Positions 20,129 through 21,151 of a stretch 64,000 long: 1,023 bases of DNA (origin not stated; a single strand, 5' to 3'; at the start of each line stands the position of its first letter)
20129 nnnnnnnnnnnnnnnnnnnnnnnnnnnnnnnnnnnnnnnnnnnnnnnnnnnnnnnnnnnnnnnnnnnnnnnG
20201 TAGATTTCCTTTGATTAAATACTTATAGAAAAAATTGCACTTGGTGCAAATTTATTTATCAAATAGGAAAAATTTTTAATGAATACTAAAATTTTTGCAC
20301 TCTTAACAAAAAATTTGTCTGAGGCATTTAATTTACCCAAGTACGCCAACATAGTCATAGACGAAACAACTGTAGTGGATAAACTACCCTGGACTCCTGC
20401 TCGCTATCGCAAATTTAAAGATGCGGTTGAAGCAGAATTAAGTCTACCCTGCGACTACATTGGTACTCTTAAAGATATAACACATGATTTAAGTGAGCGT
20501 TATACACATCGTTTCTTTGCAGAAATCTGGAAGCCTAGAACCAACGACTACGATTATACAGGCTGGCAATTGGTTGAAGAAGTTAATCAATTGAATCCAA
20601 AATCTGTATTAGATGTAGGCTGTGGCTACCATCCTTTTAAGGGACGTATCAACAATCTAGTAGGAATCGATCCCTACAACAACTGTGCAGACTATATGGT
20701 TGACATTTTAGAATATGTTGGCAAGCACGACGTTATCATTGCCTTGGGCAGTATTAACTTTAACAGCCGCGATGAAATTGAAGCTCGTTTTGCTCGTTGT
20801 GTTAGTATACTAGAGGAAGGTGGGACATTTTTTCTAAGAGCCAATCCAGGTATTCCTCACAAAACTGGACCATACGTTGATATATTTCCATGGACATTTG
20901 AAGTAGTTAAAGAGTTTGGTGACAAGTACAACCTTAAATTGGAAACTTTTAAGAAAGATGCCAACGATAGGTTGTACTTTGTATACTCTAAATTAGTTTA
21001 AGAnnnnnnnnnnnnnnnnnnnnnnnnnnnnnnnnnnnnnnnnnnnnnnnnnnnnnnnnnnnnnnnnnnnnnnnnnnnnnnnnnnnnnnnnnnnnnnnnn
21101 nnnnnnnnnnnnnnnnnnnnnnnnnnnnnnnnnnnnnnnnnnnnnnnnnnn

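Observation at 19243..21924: Two phage-encoded TctC/Bug-family periplasmic solute-binding proteins flanking a divergent methyltransferase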

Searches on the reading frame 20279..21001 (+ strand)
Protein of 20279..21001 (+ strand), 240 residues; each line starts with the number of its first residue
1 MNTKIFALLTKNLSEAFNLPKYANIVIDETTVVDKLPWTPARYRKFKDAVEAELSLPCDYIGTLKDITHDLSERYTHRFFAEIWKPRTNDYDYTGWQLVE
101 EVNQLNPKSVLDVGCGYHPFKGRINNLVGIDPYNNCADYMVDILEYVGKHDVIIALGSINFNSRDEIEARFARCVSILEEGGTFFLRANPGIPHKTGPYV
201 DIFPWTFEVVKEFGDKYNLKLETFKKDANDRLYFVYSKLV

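Call 3: search_protein_families(library=pfam, proteins=[window:20279-21001:+], max_evalue=0.01)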
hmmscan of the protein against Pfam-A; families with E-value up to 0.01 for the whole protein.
window:20279-21001:+ (240 aa): 0 families

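Call 4: search_protein_families(library=phrogs, proteins=[window:20279-21001:+], max_evalue=0.001)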
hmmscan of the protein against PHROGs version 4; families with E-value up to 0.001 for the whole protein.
window:20279-21001:+ (240 aa): 0 families

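Call 43: search_solved_structures(query=A2, max_evalue=10, show_alignments=2)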
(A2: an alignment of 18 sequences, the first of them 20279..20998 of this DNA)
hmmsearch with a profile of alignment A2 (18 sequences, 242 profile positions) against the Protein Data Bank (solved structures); distinct sequences matched with E-value up to 10: 3.
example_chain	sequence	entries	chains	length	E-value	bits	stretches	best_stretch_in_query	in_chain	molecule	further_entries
1wzn_A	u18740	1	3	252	0.22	14.3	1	107-188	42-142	SAM-dependent methyltransferase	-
5ts5_A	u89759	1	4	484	0.41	13.4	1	175-239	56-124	Amine oxidase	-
8r29_A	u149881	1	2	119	0.9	12.3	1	48-118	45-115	Cystatin domain-containing protein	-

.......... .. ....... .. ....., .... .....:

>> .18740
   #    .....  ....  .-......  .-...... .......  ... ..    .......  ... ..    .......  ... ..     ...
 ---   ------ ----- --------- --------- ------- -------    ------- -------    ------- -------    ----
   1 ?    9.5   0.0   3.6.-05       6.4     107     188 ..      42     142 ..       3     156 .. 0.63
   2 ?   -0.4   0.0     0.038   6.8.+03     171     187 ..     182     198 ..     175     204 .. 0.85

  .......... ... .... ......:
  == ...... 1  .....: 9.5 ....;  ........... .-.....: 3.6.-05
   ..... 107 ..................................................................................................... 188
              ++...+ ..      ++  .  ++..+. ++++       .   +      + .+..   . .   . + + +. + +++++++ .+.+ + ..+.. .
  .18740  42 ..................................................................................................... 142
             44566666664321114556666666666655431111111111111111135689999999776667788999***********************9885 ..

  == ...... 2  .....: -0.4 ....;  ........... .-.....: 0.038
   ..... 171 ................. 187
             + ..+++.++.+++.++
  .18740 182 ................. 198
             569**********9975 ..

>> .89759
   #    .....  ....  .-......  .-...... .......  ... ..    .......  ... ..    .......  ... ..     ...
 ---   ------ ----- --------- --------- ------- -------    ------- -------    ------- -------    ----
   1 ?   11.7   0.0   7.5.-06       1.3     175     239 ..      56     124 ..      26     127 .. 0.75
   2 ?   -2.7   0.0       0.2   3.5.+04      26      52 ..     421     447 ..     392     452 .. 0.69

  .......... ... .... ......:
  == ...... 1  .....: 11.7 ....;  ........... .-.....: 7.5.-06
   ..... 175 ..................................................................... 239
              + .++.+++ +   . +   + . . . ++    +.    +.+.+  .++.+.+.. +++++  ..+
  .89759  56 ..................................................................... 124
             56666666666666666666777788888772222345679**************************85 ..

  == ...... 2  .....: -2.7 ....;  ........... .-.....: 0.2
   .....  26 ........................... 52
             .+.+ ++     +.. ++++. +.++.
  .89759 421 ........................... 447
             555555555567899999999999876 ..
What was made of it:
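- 20279..21001 (+): Divergently transcribed class I SAM-dependent methyltransferase (240 aa). PDB profile hit 1WZN at E=0.22 (call 43).
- On Class I SAM-dependent methyltransferases: 1WZN profile hit at E=0.22 (call 43).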

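Call 49: search_protein_families(library=pfam, alignment_id=A2, max_evalue=1)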
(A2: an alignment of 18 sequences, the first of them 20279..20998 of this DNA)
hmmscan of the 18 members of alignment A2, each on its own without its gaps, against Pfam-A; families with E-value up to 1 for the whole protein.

A. member 1, window:20279-20998:+ (240 aa): 3 families
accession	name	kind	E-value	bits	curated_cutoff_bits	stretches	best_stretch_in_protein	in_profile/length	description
PF13489.12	Methyltransf_23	-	0.045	13.9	27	1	104-158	20-90/164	Methyltransferase domain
PF08003.17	Methyltransf_9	-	0.1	12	23.8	1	96-136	104-150/315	Protein of unknown function (DUF1698)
PF13649.12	Methyltransf_25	-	0.19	12.9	27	0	148-182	63-97/97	Methyltransferase domain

B. families by the number of members that match (of 18 scanned): 12 families
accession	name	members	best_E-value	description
PF13489.12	Methyltransf_23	17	0.00023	Methyltransferase domain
PF13649.12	Methyltransf_25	14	0.0001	Methyltransferase domain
PF08241.18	Methyltransf_11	10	0.00063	Methyltransferase domain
PF02353.26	CMAS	9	0.008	Mycolic acid cyclopropane synthetase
PF08242.18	Methyltransf_12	8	0.0014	Methyltransferase domain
PF08003.17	Methyltransf_9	6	0.1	Protein of unknown function (DUF1698)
PF05175.20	MTS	4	0.015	Methyltransferase small domain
PF13847.12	Methyltransf_31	2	0.1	Methyltransferase domain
PF23174.1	bHLH_ILI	1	0.032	ILI bHLH domain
PF25223.1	DUF7841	1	0.049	Domain of unknown function (DUF7841)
PF11043.13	Anti-RecBCD_p2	1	0.088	Bacteriophage P22, anti-RecBCD protein 2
PF09664.16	DUF2399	1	0.17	Protein of unknown function C-terminus (DUF2399)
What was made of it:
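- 20279..21001 (+): 17 of 18 members weakly hit Methyltransf_23, 14 hit Methyltransf_25 (call 49).
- On Class I SAM-dependent methyltransferases: 17 of 18 members weakly hit Methyltransf_23 and 14 hit Methyltransf_25, all below threshold (call 49).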

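Call 114: search_protein_families(library=ncbifam, proteins=[window:20279-21001:+], max_evalue=0.01)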
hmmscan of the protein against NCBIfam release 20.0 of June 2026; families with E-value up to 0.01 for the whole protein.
window:20279-21001:+ (240 aa): 2 families
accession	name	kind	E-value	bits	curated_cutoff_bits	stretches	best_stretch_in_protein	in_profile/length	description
NF011650.0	PRK15068.1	equivalog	0.00062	18.7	209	1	96-150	111-171/324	tRNA 5-methoxyuridine(34)/uridine 5-oxyacetic acid(34) synthase CmoB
TIGR00452.1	TIGR00452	equivalog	0.0023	16.8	275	1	98-153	109-169/316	tRNA 5-methoxyuridine(34)/uridine 5-oxyacetic acid(34) synthase CmoB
